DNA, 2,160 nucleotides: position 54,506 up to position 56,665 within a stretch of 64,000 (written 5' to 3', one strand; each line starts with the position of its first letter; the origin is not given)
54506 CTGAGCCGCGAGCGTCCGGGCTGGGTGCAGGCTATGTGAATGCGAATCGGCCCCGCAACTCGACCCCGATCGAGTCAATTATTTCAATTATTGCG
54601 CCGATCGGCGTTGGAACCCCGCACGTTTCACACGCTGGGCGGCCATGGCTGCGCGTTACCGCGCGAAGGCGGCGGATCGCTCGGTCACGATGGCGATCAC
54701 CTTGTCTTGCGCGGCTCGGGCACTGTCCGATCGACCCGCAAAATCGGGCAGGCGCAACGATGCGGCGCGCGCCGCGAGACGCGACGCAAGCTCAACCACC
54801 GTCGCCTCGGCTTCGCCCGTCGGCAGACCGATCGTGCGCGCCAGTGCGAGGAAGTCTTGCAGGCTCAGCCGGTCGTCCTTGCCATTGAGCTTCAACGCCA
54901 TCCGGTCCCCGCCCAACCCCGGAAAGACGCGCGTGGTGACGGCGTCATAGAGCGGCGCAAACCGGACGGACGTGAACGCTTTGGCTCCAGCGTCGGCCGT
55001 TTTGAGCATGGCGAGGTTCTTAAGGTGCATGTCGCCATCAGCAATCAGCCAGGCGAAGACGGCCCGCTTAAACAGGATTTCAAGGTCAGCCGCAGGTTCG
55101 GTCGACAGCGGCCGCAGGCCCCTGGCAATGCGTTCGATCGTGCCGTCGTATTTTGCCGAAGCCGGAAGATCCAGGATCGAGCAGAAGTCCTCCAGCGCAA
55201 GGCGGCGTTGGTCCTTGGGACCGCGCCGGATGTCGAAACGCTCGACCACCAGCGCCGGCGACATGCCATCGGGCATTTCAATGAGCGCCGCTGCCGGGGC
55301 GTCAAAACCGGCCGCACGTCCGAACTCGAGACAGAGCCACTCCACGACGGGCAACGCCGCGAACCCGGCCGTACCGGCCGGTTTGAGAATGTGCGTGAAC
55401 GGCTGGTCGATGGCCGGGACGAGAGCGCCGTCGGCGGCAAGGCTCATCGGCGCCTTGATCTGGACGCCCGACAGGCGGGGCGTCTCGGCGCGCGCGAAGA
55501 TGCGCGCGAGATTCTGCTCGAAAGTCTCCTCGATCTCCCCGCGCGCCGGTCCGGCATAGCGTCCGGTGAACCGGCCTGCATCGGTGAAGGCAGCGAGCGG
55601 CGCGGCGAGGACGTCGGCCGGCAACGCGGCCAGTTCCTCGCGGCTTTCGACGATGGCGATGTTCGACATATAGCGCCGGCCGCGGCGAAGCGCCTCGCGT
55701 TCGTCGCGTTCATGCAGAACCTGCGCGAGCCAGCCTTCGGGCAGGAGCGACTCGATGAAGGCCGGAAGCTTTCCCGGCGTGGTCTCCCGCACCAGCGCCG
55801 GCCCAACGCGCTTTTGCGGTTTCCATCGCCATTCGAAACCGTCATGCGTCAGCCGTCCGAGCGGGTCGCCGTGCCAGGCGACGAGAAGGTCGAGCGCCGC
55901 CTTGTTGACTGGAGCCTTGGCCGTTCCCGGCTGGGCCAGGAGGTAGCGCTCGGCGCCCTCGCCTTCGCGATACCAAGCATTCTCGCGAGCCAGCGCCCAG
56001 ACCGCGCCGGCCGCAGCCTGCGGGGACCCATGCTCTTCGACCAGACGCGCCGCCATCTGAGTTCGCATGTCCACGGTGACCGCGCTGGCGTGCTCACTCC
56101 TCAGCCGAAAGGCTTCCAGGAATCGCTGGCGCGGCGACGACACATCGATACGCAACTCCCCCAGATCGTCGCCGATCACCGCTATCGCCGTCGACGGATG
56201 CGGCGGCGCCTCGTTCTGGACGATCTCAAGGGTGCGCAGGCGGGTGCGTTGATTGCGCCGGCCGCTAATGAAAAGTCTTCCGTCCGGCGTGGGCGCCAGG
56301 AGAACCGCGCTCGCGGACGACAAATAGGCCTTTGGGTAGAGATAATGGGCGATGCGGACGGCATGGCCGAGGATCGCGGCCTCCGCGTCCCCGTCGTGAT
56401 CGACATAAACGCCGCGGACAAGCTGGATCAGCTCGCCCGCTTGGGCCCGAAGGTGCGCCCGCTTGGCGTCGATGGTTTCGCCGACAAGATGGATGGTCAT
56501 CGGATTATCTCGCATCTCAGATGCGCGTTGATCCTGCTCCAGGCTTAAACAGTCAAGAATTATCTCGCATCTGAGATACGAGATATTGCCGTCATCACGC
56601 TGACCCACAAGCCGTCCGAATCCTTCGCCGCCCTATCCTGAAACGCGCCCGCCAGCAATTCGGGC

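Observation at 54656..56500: Solitary HipA-family kinase fused to an AbiEi-like N-terminal domain, inserted between relaxase and traG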

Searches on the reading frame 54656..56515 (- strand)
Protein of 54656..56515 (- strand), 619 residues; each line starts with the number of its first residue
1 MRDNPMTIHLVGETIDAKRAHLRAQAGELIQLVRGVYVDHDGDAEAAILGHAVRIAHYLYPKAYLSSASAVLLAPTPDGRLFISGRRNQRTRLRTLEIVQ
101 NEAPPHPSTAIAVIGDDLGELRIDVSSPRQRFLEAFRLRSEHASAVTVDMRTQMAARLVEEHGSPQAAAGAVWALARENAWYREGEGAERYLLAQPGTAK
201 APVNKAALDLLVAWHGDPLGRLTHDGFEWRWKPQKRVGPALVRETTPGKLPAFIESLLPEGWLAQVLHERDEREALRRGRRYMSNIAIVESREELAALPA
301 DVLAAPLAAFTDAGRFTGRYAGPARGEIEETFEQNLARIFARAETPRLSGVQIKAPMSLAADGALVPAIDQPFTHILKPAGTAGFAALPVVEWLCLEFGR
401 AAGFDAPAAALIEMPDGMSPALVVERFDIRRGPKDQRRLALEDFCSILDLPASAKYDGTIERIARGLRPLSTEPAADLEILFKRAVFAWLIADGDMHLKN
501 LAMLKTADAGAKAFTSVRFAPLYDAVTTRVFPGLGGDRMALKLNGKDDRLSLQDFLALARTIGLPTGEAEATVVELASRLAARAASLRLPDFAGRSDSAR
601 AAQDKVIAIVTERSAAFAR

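Call 3: search_protein_families(library=pfam, proteins=[window:54656-56515:-], max_evalue=0.1)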
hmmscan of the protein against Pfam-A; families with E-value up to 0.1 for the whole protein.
window:54656-56515:- (619 aa): 2 families
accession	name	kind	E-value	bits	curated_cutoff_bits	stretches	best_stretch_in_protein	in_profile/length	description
PF07804.18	HipA_C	-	4.8e-42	144.5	30.5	1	348-581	3-210/213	HipA-like C-terminal domain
PF13657.11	Couple_hipA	-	0.038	14.9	22.5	0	243-271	43-74/99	HipA N-terminal domain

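Call 4: search_protein_families(library=ncbifam, proteins=[window:54656-56515:-], max_evalue=0.1)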
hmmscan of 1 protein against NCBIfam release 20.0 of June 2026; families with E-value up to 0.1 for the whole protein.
window:54656-56515:- (619 aa): 1 family
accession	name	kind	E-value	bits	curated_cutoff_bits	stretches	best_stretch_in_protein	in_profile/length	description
NF007297.0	PRK09775.1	equivalog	0.0035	16.1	401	1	387-530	244-374/446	type II toxin-antitoxin system HipA family toxin YjjJ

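Call 5: search_protein_families(library=padloc, proteins=[window:54656-56515:-], max_evalue=0.1)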
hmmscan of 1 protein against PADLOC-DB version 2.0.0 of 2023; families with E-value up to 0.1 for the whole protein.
window:54656-56515:- (619 aa): 5 families
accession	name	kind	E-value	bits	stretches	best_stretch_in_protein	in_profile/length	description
PDLC04340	PDC-M03A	-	0.0088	13.6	1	479-525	128-167/280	-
PDLC02225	AbiEi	-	0.01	13.6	1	23-72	38-80/198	AbiEi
PDLC02241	AbiEi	-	0.018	12.8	1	24-70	36-77/199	AbiEi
PDLC02240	AbiEi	-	0.03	11.9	1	25-71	43-87/216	AbiEi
PDLC04339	PDC-M03A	-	0.083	10.2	0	481-525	137-174/293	-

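Call 6: find_homologous_proteins(query=window:54656-56515:-)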
Query window:54656-56515:- (619 aa): 2293 proteins with E <= 0.001 among 8000 candidates; the best 120 are listed.
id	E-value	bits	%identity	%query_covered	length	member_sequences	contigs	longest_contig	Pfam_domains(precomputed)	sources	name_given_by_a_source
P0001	0.0e+0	1343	99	100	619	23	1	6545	PF07804.19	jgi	-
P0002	0.0e+0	1229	90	99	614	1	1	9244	PF07804.19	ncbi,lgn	-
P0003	0.0e+0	1228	89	100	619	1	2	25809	PF07804.19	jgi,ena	jgi:serine/threonine-protein kinase HipA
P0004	0.0e+0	1226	90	100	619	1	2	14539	PF07804.19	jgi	jgi:serine/threonine-protein kinase HipA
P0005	0.0e+0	1225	90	100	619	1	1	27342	PF07804.19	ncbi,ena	-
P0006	0.0e+0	1222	90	99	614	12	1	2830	PF07804.19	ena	-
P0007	0.0e+0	1222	90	99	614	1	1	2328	PF07804.19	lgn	-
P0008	0.0e+0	1220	90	99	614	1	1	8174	PF07804.19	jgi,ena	-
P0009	0.0e+0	1216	90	99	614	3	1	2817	PF07804.19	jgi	jgi:serine/threonine-protein kinase HipA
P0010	0.0e+0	1216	90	99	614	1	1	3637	PF07804.19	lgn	-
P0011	0.0e+0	1215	89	99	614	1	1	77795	PF07804.19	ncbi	ncbi:MAG: HipA domain-containing protein [Methylovirgula sp.]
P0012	0.0e+0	1214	90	99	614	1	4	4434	PF07804.19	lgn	-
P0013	0.0e+0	1212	89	99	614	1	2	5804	PF07804.19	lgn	-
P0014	0.0e+0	1210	90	99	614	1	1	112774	PF07804.19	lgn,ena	-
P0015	0.0e+0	1207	89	99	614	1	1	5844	PF07804.19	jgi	jgi:serine/threonine-protein kinase HipA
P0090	0.0e+0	1158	85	99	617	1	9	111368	PF07804.19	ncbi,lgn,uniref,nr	ncbi:type II toxin-antitoxin system HipA family toxin [Phenylobacterium sp.]|uniref:type II toxin-an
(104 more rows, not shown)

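Call 23: search_protein_families(library=pfam, alignment_id=A1, max_evalue=1)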
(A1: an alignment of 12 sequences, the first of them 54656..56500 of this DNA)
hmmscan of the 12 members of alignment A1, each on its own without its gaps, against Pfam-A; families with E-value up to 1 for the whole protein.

A. member 1, window:54656-56500:- (614 aa): 2 families
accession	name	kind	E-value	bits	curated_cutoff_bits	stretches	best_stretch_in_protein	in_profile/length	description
PF07804.18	HipA_C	-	4.7e-42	144.5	30.5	1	343-576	3-210/213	HipA-like C-terminal domain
PF13657.11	Couple_hipA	-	0.038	14.9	22.5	1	238-266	43-74/99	HipA N-terminal domain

B. families by the number of members that match (of 12 scanned): 5 families
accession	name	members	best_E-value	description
PF07804.18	HipA_C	12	4.7e-42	HipA-like C-terminal domain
PF13657.11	Couple_hipA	8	0.014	HipA N-terminal domain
PF13338.12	AbiEi_4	4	0.0004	Transcriptional regulator, AbiEi antitoxin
PF16198.10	TruB_C_2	1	0.0073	tRNA pseudouridylate synthase B C-terminal domain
PF20613.4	HipA_2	1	0.31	HipA-like kinase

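Call 30: predict_structure(alignment_id=A1)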
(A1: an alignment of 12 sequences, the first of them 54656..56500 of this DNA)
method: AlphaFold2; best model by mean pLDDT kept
length: 614 residues; sequences in the alignment: 12
mean_pLDDT: 87.9   pTM: 0.69
mean pLDDT of the five models: 87.9, 87.4, 87.2, 87.1, 86.6
residues with pLDDT >= 90: 362; 70-90: 205; 50-70: 35; < 50: 12
segments of 3 or more residues with pLDDT < 50: 191-200
pLDDT, mean of each block of 10 residues (from residue 1): 87 91 88 87 93 96 93 90 85 92 94 92 93 67 85 91 94 89 82 40 84 87 76 66 77 85 82 89 94 92 96 86 63 85 85 95 94 84 95 96 94 90 92 91 83 93 92 97 94 93 87 94 86 86 91 94 93 96 92 93 95 77
secondary structure, 60 per line:
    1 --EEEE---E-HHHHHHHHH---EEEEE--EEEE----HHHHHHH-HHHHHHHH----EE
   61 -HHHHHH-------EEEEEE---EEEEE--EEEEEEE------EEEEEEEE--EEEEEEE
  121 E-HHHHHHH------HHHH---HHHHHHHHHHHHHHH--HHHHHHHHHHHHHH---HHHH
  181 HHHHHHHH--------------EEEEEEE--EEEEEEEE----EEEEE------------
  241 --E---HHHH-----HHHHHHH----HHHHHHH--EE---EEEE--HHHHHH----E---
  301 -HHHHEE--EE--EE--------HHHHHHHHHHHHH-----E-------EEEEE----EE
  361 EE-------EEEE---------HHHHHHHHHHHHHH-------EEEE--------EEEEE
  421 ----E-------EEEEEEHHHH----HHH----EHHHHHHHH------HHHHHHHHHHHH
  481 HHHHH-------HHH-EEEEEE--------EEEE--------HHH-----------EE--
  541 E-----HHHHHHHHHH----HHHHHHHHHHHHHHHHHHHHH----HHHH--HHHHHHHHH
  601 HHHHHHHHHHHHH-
elements in order: E3-6 H12-20 E24-28 E31-34 H39-45 H47-54 H62-67 E75-80 E84-88 E91-97 E104-111 E114-121 H123-129 H136-139 H143-157 H160-173 H177-188 E203-209 E212-219 E224-228 H247-250 H256-262 H267-273 E281-284 H287-292 H302-305 H324-336 E350-354 E359-362 E370-373 H383-396 E404-407 E416-420 E433-438 H439-442 H455-462 H469-485 E497-502 E511-514 H547-556 H561-581 H586-589 H592-613

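Call 33: find_related_loci(query=A1, collection=genome_contigs, flank=6000)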
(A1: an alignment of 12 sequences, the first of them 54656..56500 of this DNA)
Query A1 (614 aa) in genome_contigs; peptide patterns used: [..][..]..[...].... (x = any residue, [..] = any of these).
600 stretches matched a pattern (row limit reached: there are more); 576 encode a relative of the query (tblastn E <= 1e-3); the best 80 are kept; 80 distinct loci.
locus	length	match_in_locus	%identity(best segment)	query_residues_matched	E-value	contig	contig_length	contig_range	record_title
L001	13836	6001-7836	85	1-612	0e+0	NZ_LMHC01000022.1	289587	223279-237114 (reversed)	Caulobacter sp. Root655 contig_4, whole genome shotgun sequence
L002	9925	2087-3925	85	1-613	0e+0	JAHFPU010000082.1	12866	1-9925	MAG: Sphingobium sp. isolate nzgw534 NODE_6578_length_12867_cov_6.125686, whole genome shotgun sequence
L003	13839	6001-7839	85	1-613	0e+0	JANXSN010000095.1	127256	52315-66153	MAG: Sphingomonadales bacterium isolate 337R_metabat_27 337R_k141_37335, whole genome shotgun sequence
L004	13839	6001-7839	83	1-613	0e+0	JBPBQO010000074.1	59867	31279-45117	MAG: Janthinobacterium lividum isolate 3300037633_metabat.15 3300037633_metabat.15_Ga0393341_0000036, whole genome shotg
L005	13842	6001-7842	85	1-614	0e+0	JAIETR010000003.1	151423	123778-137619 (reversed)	MAG: Qipengyuania sp. isolate time.spades.CONCOCT.2.5kb_019 c_000000000001, whole genome shotgun sequence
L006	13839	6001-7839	83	1-613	0e+0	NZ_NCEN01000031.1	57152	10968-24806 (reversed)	MAG: Novosphingobium sp. 32-60-15 04302015_32_scaffold_681, whole genome shotgun sequence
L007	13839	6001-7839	82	1-613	0e+0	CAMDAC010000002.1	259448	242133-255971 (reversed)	MAG: Candidatus Sulfopaludibacter sp. SbA3 isolate ME-09jul19-70 genome assembly, contig: ME-09jul19-C18, whole genome s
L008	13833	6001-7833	82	1-605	0e+0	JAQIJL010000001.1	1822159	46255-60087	MAG: Sphingomonas paucimobilis isolate bin20 tig00000164, whole genome shotgun sequence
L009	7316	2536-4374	79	1-613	0e+0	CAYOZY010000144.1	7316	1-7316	MAG TPA_asm: uncultured Sphingobium sp. isolate SRP342105_co1_53 genome assembly, contig: NODE_14334_length_7316_cov_5.4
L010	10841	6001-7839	80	1-613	0e+0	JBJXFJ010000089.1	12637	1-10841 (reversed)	MAG: Chloroflexota bacterium isolate F1F2.bin.482 k127_8236500, whole genome shotgun sequence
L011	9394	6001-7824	80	1-608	0e+0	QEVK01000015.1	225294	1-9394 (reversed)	MAG: Hyphomicrobiales bacterium isolate PRO1 J3_scaffold_241, whole genome shotgun sequence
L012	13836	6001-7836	76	1-612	0e+0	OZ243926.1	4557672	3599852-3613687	MAG: Rhodospirillales bacterium isolate f3036996-ea91-419f-bf8b-46094c79dfb2 genome assembly, chromosome: 1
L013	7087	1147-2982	77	1-612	0e+0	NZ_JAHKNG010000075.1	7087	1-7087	Paracoccus marinaquae strain XHP0099 NODE_75_length_7087_cov_61.232040, whole genome shotgun sequence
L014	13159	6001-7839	77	1-613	0e+0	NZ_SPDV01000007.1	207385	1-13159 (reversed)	Sphingomonas parva strain 17J27-24 scf7180000000318, whole genome shotgun sequence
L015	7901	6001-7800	82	1-601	0e+0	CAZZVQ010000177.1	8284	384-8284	MAG: uncultured Acetobacteraceae bacterium isolate Green_P.bin.6 genome assembly, contig: NODE_6629_length_8284_cov_8.15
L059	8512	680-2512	60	1-612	0e+0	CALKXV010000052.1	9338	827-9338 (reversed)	MAG: uncultured Rhodobacteraceae bacterium isolate H2_Bin_Bin_74_1 genome assembly, contig: c_000001181300, whole genome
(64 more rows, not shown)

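Call 38: fold_search(model_id=the predicted structure, library=pdb)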
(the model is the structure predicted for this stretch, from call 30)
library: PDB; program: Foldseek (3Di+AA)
matches with E <= 10: 180; with E <= 0.001: 39
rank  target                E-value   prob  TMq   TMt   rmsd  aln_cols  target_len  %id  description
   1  3dnt_A                1.2e-17  1.00  0.51  0.74   4.8       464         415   21  structures of MDT proteins (released 2009-01-27)
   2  3dnv_A                2.1e-17  1.00  0.50  0.71   5.0       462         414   22  MDT Protein (released 2009-01-27)
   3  3fbr_A                2.3e-17  1.00  0.50  0.69   7.6       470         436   21  structure of HipA-amppnp-peptide (released 2009-02-10)
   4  3dnt_B                7.0e-17  1.00  0.50  0.71   7.2       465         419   22  structures of MDT proteins (released 2009-01-27)
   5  3tpt_B                9.7e-17  1.00  0.51  0.72   4.4       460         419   23  Structure of HipA(D309Q) bound to ADP (released 2012-10-03)
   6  3hzi_A                9.7e-17  1.00  0.49  0.68   6.1       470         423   21  Structure of mdt protein (released 2009-07-28)
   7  3dnu                  1.1e-16  1.00  0.50  0.73   6.2       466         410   21  structure of MDT protein (released 2009-01-27)
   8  2wiu_A                1.1e-16  1.00  0.50  0.70   5.6       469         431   21  Mercury-modified bacterial persistence regulator hipBA (released 2009-07-28)
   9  3tpt_A                1.2e-16  1.00  0.51  0.73   5.2       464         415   20  Structure of HipA(D309Q) bound to ADP (released 2012-10-03)
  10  2wiu_C                1.7e-16  1.00  0.45  0.67   8.3       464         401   19  Mercury-modified bacterial persistence regulator hipBA (released 2009-07-28)
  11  3tpe                  3.4e-16  1.00  0.49  0.70   7.9       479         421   20  The phipa p3121 structure (released 2012-10-03)
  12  4pu5                  5.6e-16  1.00  0.52  0.71   5.6       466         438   18  Shewanella oneidensis Toxin Antitoxin System Toxin Protein HipA Bound with AMPPNP and Mg (released 2014-08-06)
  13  4yg7_K                5.6e-16  1.00  0.50  0.73   5.7       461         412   21  Structure of FL autorepression promoter complex (released 2015-07-29)
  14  7vkb_A                1.0e-15  1.00  0.38  0.85   2.8       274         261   24  Crystal structure of the a bacterial kinase complex (released 2022-06-29)
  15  3tpv                  1.1e-15  1.00  0.47  0.66   7.6       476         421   20  Structure of pHipA bound to ADP (released 2012-10-03)
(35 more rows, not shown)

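Call 51: find_encoding_contigs(protein=P0001, flank=8000, max_places=4)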
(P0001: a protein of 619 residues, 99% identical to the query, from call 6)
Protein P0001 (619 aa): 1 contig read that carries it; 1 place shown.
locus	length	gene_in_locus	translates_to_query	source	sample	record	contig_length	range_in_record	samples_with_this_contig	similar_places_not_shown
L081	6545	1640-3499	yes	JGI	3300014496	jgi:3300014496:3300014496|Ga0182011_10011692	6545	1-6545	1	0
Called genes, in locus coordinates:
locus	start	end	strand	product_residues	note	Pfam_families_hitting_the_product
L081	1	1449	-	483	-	?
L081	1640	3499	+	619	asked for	PF07804:HipA_C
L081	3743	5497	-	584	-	PF11843:DUF3363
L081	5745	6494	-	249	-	PF01464:SLT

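Call 52: find_encoding_contigs(protein=P0090, flank=8000, max_places=6)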
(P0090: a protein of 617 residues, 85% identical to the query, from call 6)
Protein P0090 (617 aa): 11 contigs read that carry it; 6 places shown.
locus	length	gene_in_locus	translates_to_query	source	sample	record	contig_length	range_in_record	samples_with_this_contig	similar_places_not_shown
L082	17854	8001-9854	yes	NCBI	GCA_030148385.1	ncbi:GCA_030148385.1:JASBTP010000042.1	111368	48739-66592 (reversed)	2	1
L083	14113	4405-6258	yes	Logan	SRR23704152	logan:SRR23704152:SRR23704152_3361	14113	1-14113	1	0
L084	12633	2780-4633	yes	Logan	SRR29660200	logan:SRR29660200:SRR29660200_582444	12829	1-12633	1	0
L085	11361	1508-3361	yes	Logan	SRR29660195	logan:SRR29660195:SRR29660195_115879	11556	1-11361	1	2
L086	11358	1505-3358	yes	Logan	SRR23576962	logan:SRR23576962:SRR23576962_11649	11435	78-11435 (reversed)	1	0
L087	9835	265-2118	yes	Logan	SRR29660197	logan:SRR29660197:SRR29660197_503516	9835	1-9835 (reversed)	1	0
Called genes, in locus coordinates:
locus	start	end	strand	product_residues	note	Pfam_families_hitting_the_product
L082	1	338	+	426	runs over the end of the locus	PF22458:RsmF-B_ferredox (weak), PF01189:Methyltr_RsmB-F, PF13847:Methyltransf_31 (faint)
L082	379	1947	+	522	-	PF00117:GATase, PF07722:Peptidase_C26 (faint), PF02540:NAD_synthase (weak), PF03054:tRNA_Me_trans (faint), PF00958:GMP_synt_C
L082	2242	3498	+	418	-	PF13356:Arm-DNA-bind_3, PF22022:Phage_int_M, PF00589:Phage_integrase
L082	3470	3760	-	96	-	PF05930:Phage_AlpA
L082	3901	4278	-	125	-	-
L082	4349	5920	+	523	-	PF00239:Resolvase, PF07508:Recombinase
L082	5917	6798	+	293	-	PF02195:ParB_N, PF07506:RepB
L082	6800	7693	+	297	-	PF07506:RepB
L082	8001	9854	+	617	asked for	PF07804:HipA_C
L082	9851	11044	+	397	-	PF19888:DUF6361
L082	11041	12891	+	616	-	-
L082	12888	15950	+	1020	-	-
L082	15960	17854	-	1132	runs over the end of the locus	PF00580:UvrD-helicase, PF13245:AAA_19 (weak), PF13361:UvrD_C, PF13538:UvrD_C_2 (faint)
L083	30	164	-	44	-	-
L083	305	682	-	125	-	-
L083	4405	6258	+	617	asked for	PF07804:HipA_C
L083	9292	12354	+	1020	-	-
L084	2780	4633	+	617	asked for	PF07804:HipA_C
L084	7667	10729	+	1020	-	-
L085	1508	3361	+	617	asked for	PF07804:HipA_C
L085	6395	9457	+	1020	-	-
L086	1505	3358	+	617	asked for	PF07804:HipA_C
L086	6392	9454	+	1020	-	-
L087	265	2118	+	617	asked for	PF07804:HipA_C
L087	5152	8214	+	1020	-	-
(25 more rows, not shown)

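Call 61: search_protein_families(library=pfam, alignment_id=A3, max_evalue=0.00001)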
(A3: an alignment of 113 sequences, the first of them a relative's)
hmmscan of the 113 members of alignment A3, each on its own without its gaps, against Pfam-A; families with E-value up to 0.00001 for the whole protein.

A. member 1, L001:5160-5627:- (156 aa): 0 families

B. families by the number of members that match (of 113 scanned): 88 families (the first 25 are shown)
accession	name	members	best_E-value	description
PF00009.33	GTP_EFTU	5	3.6e-54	Elongation factor Tu GTP binding domain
PF16658.11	RF3_C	5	2.8e-43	Class II release factor RF3, C-terminal domain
PF22042.2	EF-G_D2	5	2.1e-24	Elongation factor G domain 2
PF03144.31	GTP_EFTU_D2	5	5.3e-11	Elongation factor Tu domain 2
PF01926.29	MMR_HSR1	5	1.9e-08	50S ribosome-binding GTPase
PF00072.30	Response_reg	4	2e-31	Response regulator receiver domain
PF00270.35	DEAD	4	2.9e-26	DEAD/DEAH box helicase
PF04851.21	ResIII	3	1.4e-17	Type III restriction enzyme, res subunit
PF05930.18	Phage_AlpA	3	5.6e-12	Prophage CP4-57 regulatory protein (AlpA)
PF07506.17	RepB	2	2.1e-48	RepB plasmid partitioning protein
PF13776.11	DUF4172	2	1e-31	Domain of unknown function (DUF4172)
PF08448.16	PAS_4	2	8.7e-26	PAS fold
PF13426.13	PAS_9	2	8.4e-18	PAS domain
PF00989.32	PAS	2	7.3e-17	PAS fold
PF00271.37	Helicase_C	2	3.1e-14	Helicase conserved C-terminal domain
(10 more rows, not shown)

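Call 62: search_protein_families(library=padloc, alignment_id=A3, max_evalue=0.00001)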
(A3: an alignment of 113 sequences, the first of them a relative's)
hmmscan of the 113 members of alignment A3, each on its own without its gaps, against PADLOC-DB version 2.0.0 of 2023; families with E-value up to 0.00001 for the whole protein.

A. member 1, L001:5160-5627:- (156 aa): 0 families

B. families by the number of members that match (of 113 scanned): 130 families (the first 25 are shown)
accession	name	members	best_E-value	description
PDLC03830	ZacC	4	0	-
PDLC02621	DrmD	4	2.2e-35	DrmD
PDLC02619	DrmD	4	7.4e-29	DrmD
PDLC04556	PDC-M27C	4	1.2e-21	-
PDLC02572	DrmA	4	4.9e-19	DrmA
PDLC04554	PDC-M27C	4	9.6e-19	-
PDLC02623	DrmD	3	1.1e-30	DrmD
PDLC02500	BrxHI|BrxHII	3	4.1e-26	BrxHI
PDLC02843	DpdE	3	3.9e-22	DpdE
PDLC02840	DpdE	3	1.3e-19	DpdE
PDLC02633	DrmD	3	1.8e-19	DrmD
PDLC02634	DrmD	3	1.3e-15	DrmD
PDLC02504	BrxHI|BrxHII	3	3.3e-15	BrxHII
PDLC01075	C3a139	2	2.5e-123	HKD+Snf2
PDLC03817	RTasSbcB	2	1e-96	DRT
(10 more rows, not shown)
